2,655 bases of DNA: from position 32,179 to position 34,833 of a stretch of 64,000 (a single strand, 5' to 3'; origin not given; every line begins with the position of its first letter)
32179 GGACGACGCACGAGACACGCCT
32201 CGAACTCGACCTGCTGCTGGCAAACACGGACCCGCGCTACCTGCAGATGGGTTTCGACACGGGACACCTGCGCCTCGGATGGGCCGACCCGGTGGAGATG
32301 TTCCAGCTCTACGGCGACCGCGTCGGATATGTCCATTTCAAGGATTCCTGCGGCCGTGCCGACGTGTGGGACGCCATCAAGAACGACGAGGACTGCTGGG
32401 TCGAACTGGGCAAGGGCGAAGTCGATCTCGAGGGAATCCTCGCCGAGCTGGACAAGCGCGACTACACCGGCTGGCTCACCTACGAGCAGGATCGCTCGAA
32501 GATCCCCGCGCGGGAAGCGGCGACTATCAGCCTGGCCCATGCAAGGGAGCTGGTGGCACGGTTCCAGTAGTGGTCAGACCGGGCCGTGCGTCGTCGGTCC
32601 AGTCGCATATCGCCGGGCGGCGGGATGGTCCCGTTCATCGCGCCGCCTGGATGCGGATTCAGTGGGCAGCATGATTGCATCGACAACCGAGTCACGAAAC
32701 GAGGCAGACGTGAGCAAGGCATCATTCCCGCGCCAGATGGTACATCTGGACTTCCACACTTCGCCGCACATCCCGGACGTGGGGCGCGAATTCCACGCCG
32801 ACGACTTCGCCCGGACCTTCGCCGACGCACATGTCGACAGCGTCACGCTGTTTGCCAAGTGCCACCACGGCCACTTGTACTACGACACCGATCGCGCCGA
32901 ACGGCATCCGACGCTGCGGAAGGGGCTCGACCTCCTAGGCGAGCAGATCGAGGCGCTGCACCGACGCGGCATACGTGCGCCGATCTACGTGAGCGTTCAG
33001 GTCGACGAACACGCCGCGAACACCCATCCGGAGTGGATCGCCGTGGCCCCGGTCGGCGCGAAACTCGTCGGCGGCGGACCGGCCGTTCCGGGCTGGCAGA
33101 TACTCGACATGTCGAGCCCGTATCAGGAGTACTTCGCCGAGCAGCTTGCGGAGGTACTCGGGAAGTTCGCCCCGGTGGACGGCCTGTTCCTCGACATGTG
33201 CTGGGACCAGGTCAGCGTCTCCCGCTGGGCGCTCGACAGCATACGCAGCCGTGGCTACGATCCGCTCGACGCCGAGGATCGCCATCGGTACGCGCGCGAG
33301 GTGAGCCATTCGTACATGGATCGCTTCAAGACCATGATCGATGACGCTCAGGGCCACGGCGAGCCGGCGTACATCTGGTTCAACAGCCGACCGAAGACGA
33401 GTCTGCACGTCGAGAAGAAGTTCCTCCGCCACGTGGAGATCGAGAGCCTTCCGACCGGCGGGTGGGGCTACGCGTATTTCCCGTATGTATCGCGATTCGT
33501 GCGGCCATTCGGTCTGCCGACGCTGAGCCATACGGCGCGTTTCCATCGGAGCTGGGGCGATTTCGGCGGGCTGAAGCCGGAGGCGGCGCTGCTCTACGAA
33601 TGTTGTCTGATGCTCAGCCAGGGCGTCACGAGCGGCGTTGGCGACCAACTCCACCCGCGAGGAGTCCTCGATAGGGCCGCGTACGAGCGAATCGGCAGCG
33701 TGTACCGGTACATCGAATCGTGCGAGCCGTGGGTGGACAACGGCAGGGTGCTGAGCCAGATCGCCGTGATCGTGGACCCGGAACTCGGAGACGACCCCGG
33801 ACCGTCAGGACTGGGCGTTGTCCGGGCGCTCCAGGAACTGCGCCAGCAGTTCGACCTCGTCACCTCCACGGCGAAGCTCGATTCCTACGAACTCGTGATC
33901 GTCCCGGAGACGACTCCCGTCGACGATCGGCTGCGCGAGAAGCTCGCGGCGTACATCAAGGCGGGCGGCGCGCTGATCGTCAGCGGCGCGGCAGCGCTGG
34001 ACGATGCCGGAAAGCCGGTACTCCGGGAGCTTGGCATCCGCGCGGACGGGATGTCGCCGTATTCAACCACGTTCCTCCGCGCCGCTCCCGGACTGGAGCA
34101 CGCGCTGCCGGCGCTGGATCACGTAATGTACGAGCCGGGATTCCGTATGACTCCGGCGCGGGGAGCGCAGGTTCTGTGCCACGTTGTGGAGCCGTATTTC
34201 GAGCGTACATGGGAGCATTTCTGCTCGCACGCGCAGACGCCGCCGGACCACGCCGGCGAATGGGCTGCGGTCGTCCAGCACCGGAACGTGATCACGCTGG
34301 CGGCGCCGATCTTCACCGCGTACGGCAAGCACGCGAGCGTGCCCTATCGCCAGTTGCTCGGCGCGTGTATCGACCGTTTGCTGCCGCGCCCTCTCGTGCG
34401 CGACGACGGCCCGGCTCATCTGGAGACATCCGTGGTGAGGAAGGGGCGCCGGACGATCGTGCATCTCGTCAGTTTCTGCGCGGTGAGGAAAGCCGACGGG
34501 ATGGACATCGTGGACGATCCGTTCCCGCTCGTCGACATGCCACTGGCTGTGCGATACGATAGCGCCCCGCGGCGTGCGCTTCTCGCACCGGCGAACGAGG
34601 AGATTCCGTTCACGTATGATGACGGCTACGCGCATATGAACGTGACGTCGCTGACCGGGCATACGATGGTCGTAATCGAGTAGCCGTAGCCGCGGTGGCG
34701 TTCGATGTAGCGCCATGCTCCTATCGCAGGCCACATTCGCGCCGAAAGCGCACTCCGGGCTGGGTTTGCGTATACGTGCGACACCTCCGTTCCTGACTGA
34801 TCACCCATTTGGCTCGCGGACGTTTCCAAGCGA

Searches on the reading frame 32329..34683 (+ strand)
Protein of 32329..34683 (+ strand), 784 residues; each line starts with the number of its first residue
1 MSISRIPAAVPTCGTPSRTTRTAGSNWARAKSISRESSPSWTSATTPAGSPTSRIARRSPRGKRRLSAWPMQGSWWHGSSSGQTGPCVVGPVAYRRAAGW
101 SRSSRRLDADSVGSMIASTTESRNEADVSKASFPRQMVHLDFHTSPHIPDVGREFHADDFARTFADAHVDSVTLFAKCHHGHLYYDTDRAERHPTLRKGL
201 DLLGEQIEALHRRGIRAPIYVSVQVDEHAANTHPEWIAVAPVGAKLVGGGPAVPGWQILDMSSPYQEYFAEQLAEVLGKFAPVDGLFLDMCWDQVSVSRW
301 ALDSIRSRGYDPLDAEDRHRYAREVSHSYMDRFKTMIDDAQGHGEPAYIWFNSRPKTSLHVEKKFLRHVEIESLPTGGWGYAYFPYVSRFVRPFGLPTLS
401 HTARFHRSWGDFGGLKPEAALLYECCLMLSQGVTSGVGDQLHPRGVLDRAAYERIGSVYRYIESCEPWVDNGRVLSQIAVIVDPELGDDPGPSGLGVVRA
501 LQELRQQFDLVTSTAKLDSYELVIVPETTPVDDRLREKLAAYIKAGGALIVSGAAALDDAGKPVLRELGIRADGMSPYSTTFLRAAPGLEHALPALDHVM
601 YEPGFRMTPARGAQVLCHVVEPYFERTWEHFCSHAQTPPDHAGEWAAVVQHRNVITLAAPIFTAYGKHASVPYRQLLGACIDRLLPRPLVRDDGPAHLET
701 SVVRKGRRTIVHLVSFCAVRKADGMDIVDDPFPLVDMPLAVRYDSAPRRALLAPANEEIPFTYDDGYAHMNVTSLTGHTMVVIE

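Call 11: search_protein_families(library=pfam, proteins=[window:32329-34683:+], max_evalue=0.01)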
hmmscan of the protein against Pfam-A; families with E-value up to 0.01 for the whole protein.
window:32329-34683:+ (784 aa): 4 families
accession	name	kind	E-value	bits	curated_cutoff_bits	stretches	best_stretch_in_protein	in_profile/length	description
PF14871.12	GHL6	-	3.3e-35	121.6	35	1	157-290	2-132/132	Hypothetical glycosyl hydrolase 6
PF08532.16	Glyco_hydro_42M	-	8.2e-08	32.4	25.8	1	499-559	37-97/207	Beta-galactosidase trimerisation domain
PF01120.23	Alpha_L_fucos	-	2.5e-07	30.9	25.2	1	153-306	92-229/345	Alpha-L-fucosidase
PF22369.2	GLMA_2nd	-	0.00026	21.1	27.7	1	509-559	37-89/138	GLMA-like, second domain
